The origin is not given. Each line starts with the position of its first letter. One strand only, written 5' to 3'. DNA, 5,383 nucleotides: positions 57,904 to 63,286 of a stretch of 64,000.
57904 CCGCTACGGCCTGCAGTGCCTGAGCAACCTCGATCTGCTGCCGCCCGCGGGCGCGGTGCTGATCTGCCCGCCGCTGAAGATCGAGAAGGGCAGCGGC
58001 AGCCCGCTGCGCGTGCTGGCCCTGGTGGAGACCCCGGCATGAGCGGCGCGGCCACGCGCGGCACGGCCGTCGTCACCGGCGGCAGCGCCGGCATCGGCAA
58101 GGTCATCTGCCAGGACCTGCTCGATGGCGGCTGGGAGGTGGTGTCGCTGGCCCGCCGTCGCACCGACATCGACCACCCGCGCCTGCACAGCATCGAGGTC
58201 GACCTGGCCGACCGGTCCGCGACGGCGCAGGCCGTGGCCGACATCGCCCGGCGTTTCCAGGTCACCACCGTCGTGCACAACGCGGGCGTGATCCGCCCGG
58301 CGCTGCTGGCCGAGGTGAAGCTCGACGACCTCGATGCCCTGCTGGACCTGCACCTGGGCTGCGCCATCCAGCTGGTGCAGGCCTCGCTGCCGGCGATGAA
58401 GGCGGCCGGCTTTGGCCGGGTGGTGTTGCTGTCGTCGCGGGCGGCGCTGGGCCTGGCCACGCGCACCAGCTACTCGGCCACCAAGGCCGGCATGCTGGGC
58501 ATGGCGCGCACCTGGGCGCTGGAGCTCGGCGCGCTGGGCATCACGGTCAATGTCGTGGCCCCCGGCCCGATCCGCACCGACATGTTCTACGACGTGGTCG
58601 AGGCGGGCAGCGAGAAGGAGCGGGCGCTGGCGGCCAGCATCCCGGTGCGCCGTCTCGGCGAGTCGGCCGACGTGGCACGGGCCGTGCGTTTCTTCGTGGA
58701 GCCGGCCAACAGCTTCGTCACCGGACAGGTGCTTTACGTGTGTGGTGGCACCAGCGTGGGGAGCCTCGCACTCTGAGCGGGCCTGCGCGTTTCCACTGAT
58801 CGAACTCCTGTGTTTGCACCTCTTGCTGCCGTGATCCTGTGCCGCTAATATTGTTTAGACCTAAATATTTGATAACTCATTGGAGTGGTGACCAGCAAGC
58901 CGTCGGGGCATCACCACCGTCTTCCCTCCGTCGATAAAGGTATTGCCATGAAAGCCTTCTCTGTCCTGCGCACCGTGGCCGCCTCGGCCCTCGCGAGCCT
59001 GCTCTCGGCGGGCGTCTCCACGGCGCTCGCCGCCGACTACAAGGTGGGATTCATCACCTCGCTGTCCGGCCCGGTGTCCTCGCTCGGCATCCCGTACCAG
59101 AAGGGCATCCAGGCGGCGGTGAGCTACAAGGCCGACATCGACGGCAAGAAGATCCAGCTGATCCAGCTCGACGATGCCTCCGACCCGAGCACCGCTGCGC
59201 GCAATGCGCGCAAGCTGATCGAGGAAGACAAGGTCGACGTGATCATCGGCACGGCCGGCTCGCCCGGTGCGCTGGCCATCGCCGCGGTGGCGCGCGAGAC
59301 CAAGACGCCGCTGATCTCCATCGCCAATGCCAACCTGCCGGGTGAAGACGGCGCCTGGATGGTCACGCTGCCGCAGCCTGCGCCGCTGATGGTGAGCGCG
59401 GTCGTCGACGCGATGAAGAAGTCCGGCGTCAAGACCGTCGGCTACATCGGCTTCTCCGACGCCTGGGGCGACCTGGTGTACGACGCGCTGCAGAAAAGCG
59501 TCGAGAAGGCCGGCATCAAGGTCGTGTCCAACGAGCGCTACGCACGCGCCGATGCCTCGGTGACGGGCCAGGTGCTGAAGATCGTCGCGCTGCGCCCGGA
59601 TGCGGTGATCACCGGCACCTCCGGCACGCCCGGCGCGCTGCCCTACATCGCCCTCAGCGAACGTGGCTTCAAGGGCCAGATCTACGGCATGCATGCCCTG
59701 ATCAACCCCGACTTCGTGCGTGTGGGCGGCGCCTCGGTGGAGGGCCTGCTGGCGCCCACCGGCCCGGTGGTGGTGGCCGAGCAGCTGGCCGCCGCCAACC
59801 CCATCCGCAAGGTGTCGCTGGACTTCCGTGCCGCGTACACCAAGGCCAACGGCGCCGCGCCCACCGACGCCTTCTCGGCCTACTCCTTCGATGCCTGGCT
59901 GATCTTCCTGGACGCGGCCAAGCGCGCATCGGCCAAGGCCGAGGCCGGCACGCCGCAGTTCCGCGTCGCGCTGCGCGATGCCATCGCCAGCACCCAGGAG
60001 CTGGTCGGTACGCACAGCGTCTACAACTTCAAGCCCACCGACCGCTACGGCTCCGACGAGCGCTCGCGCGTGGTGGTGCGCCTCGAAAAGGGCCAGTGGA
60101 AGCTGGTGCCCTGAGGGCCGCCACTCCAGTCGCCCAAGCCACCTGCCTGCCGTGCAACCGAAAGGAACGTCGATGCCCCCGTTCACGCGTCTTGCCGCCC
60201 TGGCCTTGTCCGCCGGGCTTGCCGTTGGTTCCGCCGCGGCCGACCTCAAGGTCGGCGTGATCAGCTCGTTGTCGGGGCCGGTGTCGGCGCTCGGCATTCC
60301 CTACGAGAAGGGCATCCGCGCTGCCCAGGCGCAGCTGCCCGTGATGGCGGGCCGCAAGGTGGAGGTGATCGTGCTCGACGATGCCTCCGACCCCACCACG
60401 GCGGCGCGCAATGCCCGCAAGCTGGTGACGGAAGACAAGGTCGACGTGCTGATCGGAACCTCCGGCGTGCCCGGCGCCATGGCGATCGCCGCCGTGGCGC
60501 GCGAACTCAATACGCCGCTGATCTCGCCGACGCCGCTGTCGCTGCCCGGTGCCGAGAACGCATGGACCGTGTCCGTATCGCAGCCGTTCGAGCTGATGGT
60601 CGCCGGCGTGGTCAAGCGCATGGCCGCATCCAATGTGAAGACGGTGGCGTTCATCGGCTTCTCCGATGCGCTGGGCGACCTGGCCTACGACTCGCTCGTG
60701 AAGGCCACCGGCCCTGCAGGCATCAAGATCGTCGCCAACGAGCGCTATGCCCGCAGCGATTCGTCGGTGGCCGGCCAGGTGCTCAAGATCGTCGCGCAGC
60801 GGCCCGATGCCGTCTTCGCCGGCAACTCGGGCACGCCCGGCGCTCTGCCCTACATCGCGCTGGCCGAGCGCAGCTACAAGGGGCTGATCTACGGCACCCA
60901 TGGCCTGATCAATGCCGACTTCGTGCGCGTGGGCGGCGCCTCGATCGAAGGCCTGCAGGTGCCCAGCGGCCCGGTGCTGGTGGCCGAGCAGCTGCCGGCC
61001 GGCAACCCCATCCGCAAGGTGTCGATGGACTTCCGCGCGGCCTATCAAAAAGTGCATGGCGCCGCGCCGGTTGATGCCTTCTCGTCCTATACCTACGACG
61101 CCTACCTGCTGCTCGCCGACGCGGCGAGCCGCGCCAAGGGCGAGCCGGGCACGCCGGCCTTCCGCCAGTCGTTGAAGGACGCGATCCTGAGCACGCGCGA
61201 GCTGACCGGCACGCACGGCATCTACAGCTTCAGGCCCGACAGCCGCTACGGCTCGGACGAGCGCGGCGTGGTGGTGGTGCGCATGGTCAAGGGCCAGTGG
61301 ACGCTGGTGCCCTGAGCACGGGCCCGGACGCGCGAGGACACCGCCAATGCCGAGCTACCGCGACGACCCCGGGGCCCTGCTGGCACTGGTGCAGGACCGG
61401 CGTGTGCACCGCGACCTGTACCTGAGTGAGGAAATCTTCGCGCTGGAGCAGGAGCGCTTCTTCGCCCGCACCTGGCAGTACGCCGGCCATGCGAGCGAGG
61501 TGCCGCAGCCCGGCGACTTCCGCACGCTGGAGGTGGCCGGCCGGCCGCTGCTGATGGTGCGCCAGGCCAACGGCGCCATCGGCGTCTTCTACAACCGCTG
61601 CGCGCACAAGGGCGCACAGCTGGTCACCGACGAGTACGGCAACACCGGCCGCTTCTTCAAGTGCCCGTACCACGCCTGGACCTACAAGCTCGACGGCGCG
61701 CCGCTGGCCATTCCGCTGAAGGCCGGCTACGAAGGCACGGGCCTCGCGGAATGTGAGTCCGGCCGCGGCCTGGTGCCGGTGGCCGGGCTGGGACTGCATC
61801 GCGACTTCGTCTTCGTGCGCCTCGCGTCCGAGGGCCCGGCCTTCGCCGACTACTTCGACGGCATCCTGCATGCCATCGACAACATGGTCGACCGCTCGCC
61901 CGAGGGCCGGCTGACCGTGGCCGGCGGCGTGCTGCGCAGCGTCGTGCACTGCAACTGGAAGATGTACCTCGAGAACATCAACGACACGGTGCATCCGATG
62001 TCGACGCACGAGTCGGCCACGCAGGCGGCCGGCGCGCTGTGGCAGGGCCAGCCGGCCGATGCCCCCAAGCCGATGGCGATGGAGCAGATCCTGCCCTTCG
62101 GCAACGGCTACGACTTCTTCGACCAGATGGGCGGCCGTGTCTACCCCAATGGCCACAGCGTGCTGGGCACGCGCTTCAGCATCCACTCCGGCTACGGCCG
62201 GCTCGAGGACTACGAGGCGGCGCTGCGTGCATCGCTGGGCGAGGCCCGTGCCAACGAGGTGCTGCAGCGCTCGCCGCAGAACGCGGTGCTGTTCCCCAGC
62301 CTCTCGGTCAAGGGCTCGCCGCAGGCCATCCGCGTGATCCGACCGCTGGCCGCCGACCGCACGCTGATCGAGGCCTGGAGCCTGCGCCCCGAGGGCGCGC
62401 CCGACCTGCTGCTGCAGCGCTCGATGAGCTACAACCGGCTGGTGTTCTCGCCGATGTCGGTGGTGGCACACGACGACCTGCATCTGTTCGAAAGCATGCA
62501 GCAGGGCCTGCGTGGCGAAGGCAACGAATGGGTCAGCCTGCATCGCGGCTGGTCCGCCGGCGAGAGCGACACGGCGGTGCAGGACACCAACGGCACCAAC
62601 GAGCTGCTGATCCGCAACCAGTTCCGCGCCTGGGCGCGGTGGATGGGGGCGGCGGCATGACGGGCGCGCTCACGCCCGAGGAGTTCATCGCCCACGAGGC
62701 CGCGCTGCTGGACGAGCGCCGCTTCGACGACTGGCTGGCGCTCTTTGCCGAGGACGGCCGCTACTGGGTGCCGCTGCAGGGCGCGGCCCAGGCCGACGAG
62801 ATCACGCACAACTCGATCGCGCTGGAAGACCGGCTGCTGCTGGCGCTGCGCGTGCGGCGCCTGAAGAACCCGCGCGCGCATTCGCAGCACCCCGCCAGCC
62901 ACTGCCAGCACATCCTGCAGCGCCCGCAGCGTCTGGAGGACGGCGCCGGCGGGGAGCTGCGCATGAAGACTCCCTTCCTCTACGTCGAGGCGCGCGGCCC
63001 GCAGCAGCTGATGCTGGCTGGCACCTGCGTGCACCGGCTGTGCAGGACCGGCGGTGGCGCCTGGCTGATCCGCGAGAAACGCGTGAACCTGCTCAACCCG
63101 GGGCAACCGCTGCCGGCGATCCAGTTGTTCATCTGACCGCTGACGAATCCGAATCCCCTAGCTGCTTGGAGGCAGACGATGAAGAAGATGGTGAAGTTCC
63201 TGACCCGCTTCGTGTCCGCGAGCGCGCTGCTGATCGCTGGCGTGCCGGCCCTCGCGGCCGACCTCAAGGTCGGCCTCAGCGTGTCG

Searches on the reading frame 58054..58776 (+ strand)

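Call 4: search_protein_families(library=pfam, proteins=[window:58054-58776:+], max_evalue=0.01)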
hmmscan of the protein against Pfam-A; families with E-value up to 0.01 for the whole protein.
window:58054-58776:+ (240 aa): 6 families
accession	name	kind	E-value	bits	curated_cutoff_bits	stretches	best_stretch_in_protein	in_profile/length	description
PF13561.12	adh_short_C2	-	2.7e-41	142.1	27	1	12-233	6-235/236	Enoyl-(Acyl carrier protein) reductase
PF00106.31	adh_short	-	9.8e-37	126.8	26.6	1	4-181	2-190/195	short chain dehydrogenase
PF08659.16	KR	-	1.5e-12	48.2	22.6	1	3-155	1-164/180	KR domain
PF01370.27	Epimerase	-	1.9e-11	44.3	20.9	1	6-226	2-236/240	NAD dependent epimerase/dehydratase family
PF13460.12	NAD_binding_10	-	1.2e-06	29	27.2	1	9-132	1-102/184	NAD(P)H-binding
PF23441.1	SDR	-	0.0024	17.7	27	0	142-232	165-254/258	SDR-like rossmann domain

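Call 68: search_protein_families(library=ncbifam, proteins=[window:58054-58776:+], max_evalue=0.00001)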
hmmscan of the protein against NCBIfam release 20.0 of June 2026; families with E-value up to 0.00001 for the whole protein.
window:58054-58776:+ (240 aa): 211 families (the best 25 are shown)
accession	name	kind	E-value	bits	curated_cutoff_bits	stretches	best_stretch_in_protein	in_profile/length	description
NF005753.0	PRK07577.1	equivalog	7e-71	238.5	310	1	4-237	5-236/237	SDR family oxidoreductase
NF009466.0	PRK12826.1-2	subfamily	3.4e-50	170.8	222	1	4-234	5-245/248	3-oxoacyl-ACP reductase FabG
NF009464.0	PRK12824.1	subfamily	2e-48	165.2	269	1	4-233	4-242/245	3-oxoacyl-ACP reductase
TIGR01830.1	3oxo_ACP_reduc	equivalog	1.1e-45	156.2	297.75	1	5-232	1-237/239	3-oxoacyl-[acyl-carrier-protein] reductase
NF047420.2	EF_P_mod_YmfI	equivalog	1.4e-44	152.6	238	1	5-232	2-234/236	elongation factor P 5-aminopentanone reductase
NF009468.0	PRK12826.1-4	equivalog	1.7e-43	149.2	318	1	4-233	9-247/256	SDR family oxidoreductase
NF004198.0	PRK05653.1-3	equivalog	2e-42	145.3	296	1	4-234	9-247/248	3-oxoacyl-ACP reductase FabG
NF005067.0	PRK06484.1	equivalog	2.2e-42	145.3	713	1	5-234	12-252/524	short chain dehydrogenase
NF004202.0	PRK05653.2-2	equivalog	3.7e-41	141.4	333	1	4-233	9-247/259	3-oxoacyl-ACP reductase FabG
NF005559.1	PRK07231.1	subfamily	9.9e-41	139.9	215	1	4-234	6-248/249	glucose 1-dehydrogenase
NF004197.0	PRK05653.1-1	equivalog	1.3e-40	139.6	332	1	4-233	9-246/249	3-oxoacyl-ACP reductase FabG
TIGR01829.1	AcAcCoA_reduct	subfamily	1.6e-40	139.3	302.1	1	5-233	3-240/242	acetoacetyl-CoA reductase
NF040605.2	mycolic_FabG1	exception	8.7e-40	137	420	1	5-236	4-232/233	3-oxoacyl-ACP reductase FabG1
NF004200.0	PRK05653.1-5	equivalog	6e-38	130.8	273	1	4-232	4-240/242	3-oxoacyl-ACP reductase FabG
NF006110.0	PRK08261.1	equivalog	8.6e-37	127.1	410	1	4-236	216-453/454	3-oxoacyl-ACP reductase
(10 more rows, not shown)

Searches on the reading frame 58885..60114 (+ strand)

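Call 45: search_protein_families(library=pfam, proteins=[window:58885-60114:+], max_evalue=0.001)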
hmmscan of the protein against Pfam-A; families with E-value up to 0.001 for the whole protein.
window:58885-60114:+ (409 aa): 4 families
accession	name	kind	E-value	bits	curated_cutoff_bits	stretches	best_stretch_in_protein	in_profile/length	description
PF13458.12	Peripla_BP_6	-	3.8e-52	178.5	31.7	1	52-366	2-307/343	Periplasmic binding protein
PF01094.35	ANF_receptor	-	1.4e-15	57.7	25.4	1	85-243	20-183/353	Receptor family ligand binding region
PF13433.12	Peripla_BP_5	-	9.1e-13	48.5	27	1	53-266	2-217/363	Periplasmic binding protein domain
PF02608.20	Bmp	-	0.00089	18.8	24.1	0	43-139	115-205/301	ABC transporter substrate-binding protein PnrA-like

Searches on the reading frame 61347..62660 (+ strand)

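Call 45: search_protein_families(library=pfam, proteins=[window:61347-62660:+], max_evalue=0.001)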
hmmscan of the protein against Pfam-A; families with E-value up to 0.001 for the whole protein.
window:61347-62660:+ (437 aa): 2 families
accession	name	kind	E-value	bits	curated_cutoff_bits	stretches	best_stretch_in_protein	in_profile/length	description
PF00355.32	Rieske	-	1.4e-17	63.8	20.3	1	42-124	1-80/88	Rieske [2Fe-2S] domain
PF00848.25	Ring_hydroxyl_A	-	6.3e-11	43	24.9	1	199-433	13-206/208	Ring hydroxylating alpha subunit (catalytic domain)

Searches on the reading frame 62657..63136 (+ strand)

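Call 45: search_protein_families(library=pfam, proteins=[window:62657-63136:+], max_evalue=0.001)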
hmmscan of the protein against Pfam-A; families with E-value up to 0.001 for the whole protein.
window:62657-63136:+ (159 aa): 2 families
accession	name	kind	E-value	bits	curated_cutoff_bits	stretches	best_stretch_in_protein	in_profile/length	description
PF00866.24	Ring_hydroxyl_B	-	9.2e-24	84.6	27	1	13-147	1-139/144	Ring hydroxylating beta subunit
PF13577.12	SnoaL_4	-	1.2e-07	32.2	24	1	10-140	12-124/126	SnoaL-like domain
